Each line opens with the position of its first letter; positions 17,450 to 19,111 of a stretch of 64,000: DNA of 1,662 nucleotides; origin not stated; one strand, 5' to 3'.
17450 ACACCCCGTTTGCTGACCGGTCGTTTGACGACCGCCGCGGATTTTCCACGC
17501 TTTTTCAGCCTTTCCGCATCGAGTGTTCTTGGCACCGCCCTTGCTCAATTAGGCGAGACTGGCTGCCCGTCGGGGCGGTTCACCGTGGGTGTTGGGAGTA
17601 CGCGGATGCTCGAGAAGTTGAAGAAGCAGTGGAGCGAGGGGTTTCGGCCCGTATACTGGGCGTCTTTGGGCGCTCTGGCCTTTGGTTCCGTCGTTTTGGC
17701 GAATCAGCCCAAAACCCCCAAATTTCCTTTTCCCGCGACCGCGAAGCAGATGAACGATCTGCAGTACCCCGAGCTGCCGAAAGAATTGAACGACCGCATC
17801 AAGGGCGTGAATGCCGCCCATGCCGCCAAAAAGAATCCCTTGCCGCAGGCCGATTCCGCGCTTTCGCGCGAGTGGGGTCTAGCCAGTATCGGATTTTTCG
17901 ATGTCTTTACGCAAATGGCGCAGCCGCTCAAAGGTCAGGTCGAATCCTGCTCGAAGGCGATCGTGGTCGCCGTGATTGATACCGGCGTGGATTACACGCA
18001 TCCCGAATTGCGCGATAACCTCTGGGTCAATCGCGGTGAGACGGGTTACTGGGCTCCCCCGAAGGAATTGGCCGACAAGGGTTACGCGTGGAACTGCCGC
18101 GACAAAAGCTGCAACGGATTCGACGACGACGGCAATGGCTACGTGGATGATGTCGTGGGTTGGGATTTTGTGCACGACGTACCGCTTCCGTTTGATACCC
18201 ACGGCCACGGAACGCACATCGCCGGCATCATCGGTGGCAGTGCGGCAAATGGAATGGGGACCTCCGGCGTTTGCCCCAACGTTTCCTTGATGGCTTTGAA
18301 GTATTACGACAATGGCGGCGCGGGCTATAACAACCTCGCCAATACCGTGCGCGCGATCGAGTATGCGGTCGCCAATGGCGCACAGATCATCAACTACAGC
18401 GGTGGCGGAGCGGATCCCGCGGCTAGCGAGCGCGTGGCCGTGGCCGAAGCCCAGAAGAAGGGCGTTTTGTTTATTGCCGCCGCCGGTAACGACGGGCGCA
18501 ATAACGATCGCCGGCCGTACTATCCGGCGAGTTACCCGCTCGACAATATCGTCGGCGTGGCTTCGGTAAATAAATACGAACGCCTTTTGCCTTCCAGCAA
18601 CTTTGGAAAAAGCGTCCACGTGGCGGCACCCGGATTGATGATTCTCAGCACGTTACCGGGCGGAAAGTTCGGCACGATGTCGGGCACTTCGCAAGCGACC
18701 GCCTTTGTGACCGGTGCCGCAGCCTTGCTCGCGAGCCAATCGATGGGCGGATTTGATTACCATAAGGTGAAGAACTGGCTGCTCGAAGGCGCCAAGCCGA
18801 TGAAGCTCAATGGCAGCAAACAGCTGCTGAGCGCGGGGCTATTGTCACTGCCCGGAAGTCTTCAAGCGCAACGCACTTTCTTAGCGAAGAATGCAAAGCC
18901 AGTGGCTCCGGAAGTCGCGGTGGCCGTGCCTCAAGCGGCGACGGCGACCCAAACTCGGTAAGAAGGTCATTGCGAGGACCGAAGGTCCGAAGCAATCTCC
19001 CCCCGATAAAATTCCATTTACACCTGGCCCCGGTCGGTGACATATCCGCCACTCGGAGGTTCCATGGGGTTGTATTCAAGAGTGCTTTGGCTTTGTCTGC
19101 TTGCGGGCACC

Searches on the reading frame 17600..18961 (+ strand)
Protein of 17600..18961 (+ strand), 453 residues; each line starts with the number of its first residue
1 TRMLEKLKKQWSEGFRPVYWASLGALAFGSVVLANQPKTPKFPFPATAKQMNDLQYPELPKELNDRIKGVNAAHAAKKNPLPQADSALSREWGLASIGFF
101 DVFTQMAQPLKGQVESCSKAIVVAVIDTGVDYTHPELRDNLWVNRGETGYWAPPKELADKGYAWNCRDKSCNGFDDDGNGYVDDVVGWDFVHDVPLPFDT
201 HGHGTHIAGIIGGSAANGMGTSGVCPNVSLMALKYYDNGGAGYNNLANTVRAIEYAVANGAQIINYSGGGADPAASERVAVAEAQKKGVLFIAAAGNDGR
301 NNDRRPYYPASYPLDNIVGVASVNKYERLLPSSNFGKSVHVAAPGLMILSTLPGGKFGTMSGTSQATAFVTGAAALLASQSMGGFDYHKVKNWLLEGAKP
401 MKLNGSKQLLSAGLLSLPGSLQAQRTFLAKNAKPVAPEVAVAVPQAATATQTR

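Call 73: search_protein_families(library=pfam, proteins=[window:17600-18961:+])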
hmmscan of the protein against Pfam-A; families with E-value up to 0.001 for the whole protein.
window:17600-18961:+ (453 aa): 1 family
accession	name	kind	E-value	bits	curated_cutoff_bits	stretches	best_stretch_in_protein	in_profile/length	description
PF00082.27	Peptidase_S8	-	1.2e-52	179.4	21.8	1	119-406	2-281/288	Subtilase family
